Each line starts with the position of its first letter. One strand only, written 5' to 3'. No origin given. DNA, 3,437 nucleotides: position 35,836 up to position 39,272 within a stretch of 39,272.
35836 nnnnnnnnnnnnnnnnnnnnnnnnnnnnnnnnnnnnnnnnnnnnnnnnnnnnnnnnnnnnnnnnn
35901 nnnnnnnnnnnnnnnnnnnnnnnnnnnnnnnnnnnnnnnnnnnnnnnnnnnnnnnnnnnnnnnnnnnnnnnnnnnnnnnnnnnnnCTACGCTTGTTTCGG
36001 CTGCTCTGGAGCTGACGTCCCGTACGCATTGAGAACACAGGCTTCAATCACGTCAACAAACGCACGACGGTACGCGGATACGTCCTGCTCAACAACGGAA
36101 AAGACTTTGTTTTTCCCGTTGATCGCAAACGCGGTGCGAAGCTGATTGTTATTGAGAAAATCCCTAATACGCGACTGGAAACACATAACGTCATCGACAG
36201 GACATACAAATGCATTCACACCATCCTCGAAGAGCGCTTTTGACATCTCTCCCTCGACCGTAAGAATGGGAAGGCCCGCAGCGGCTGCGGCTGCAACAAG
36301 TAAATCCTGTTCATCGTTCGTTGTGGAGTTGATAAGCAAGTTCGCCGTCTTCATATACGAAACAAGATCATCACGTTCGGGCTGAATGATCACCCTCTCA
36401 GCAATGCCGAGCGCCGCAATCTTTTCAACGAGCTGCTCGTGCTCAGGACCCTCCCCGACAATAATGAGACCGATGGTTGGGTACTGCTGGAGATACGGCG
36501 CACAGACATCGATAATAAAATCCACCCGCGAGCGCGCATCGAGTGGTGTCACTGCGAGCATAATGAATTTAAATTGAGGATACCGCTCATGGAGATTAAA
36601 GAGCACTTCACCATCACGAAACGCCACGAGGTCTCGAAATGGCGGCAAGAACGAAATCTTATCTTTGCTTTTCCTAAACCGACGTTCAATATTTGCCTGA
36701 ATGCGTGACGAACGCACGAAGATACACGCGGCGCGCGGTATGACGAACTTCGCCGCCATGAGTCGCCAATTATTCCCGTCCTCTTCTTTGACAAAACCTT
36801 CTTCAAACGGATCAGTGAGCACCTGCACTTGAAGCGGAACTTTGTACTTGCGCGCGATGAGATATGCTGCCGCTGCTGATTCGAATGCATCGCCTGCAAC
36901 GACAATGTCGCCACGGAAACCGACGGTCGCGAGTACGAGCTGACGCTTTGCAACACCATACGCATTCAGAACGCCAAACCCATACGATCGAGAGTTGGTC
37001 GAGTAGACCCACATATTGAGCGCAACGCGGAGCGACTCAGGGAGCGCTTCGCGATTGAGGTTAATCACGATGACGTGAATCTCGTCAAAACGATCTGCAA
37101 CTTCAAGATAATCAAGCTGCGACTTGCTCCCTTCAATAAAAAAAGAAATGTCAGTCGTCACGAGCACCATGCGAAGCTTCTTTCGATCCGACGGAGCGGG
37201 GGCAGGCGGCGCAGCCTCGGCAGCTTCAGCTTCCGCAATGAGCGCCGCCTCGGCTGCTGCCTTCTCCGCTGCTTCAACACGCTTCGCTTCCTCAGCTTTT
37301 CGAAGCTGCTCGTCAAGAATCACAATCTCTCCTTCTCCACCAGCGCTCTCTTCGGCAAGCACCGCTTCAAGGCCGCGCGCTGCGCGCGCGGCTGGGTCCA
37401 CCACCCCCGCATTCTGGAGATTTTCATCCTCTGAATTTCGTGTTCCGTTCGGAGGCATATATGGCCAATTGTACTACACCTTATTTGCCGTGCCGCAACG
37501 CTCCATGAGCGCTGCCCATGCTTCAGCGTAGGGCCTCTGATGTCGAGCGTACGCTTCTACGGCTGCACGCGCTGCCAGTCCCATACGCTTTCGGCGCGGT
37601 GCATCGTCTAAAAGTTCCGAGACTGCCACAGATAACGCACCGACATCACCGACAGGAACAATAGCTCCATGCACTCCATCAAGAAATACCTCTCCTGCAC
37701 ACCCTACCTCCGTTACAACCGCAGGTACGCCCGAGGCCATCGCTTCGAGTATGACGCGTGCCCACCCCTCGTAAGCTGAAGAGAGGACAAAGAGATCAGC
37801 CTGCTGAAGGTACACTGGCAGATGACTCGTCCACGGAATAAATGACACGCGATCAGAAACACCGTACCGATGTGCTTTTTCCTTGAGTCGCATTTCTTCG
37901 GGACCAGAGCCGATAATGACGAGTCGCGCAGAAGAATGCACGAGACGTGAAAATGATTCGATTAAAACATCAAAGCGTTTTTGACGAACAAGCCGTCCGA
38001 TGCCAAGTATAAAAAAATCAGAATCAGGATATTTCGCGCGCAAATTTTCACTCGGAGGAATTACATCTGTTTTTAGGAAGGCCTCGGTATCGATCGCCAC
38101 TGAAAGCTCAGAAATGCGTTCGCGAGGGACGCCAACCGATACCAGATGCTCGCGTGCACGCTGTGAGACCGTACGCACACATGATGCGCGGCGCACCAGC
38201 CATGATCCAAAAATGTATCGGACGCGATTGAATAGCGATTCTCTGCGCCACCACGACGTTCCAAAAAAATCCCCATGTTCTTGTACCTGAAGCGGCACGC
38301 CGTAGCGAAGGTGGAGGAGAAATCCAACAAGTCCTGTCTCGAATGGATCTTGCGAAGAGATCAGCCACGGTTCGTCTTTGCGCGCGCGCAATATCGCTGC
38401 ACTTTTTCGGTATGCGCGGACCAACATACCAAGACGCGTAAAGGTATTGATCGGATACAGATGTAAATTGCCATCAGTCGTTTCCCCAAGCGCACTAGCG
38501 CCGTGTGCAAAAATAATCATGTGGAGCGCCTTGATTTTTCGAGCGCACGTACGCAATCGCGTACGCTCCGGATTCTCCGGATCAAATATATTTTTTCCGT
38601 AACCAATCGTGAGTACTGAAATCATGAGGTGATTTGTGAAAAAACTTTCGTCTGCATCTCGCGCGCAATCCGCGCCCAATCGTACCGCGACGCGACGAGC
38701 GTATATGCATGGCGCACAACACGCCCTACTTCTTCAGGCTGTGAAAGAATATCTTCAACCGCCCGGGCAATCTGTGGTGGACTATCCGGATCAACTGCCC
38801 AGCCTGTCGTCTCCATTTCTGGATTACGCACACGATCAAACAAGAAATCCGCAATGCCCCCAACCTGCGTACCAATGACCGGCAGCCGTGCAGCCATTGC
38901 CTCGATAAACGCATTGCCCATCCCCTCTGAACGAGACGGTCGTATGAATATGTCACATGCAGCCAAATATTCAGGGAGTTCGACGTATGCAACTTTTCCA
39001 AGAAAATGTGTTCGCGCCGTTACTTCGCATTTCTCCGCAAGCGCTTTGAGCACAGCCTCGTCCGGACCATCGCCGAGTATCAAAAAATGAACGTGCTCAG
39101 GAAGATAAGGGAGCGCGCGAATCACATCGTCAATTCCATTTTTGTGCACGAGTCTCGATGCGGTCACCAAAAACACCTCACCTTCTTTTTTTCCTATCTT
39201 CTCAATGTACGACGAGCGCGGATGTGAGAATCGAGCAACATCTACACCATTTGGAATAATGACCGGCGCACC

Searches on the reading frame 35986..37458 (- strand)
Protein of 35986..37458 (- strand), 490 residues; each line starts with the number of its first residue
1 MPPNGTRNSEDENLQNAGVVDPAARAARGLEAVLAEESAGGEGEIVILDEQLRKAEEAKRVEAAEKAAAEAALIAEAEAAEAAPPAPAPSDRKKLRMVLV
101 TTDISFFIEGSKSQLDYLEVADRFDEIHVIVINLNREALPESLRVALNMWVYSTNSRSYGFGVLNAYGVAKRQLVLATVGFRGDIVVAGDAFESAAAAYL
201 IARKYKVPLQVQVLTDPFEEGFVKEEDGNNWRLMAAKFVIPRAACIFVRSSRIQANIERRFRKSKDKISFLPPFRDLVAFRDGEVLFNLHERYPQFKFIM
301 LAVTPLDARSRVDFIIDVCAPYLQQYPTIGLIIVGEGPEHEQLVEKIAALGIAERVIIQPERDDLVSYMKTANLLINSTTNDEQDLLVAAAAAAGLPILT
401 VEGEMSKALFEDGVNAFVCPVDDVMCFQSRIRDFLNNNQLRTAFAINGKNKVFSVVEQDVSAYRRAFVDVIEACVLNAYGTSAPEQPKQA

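Call 6: search_protein_families(library=pfam, proteins=[window:35986-37458:-], max_evalue=0.001)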
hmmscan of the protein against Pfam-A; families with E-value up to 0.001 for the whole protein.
window:35986-37458:- (490 aa): 3 families
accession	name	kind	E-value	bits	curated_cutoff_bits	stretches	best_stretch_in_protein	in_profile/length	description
PF00534.26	Glycos_transf_1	-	6.8e-17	62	26.4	1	297-450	15-171/172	Glycosyl transferases group 1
PF13692.12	Glyco_trans_1_4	-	9.9e-16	58.7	27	1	300-437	4-142/142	Glycosyl transferases group 1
PF13579.12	Glyco_trans_4_4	-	3.8e-06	27.8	29.7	1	148-272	44-156/158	Glycosyl transferase 4-like domain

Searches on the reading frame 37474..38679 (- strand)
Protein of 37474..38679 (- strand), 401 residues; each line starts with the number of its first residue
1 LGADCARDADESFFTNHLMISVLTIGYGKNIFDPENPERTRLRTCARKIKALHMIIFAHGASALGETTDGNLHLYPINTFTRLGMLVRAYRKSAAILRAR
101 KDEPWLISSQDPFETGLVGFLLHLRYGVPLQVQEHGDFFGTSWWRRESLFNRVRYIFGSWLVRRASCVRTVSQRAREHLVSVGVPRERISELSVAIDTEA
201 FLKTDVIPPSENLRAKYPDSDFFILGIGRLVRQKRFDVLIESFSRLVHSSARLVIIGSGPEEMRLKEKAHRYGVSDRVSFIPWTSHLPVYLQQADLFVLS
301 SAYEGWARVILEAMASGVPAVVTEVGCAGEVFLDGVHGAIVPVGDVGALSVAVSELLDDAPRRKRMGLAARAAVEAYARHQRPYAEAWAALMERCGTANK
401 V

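Call 6: search_protein_families(library=pfam, proteins=[window:37474-38679:-], max_evalue=0.001)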
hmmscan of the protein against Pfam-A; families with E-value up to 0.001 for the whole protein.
window:37474-38679:- (401 aa): 6 families
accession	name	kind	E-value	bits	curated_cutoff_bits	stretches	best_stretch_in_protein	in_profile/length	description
PF00534.26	Glycos_transf_1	-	1.5e-39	135.7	26.4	1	218-371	12-170/172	Glycosyl transferases group 1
PF13692.12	Glyco_trans_1_4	-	1.8e-33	116.2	27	1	224-359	4-142/142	Glycosyl transferases group 1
PF13439.12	Glyco_transf_4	-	4.7e-13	50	28.5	1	66-199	34-169/170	Glycosyltransferase Family 4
PF13579.12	Glyco_trans_4_4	-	1.4e-12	48.7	29.7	1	67-189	35-152/158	Glycosyl transferase 4-like domain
PF20706.3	GT4-conflict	-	3.2e-09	36.7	26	1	196-374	169-372/385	Family 4 Glycosyltransferase in conflict systems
PF13524.12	Glyco_trans_1_2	-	0.00038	20.8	25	1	252-379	16-134/144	Glycosyl transferase-like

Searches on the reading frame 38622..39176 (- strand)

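Call 6: search_protein_families(library=pfam, proteins=[window:38622-39176:-], max_evalue=0.001)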
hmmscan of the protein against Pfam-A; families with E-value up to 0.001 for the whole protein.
window:38622-39176:- (184 aa): 4 families
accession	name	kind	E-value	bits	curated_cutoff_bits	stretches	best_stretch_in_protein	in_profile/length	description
PF00534.26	Glycos_transf_1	-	4.6e-34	117.9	26.4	1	3-157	18-169/172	Glycosyl transferases group 1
PF13692.12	Glyco_trans_1_4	-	1.2e-29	103.8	27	1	3-145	4-141/142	Glycosyl transferases group 1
PF20706.3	GT4-conflict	-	1.6e-10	41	26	1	66-173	274-384/385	Family 4 Glycosyltransferase in conflict systems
PF13524.12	Glyco_trans_1_2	-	3.7e-07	30.6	25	1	22-175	9-143/144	Glycosyl transferase-like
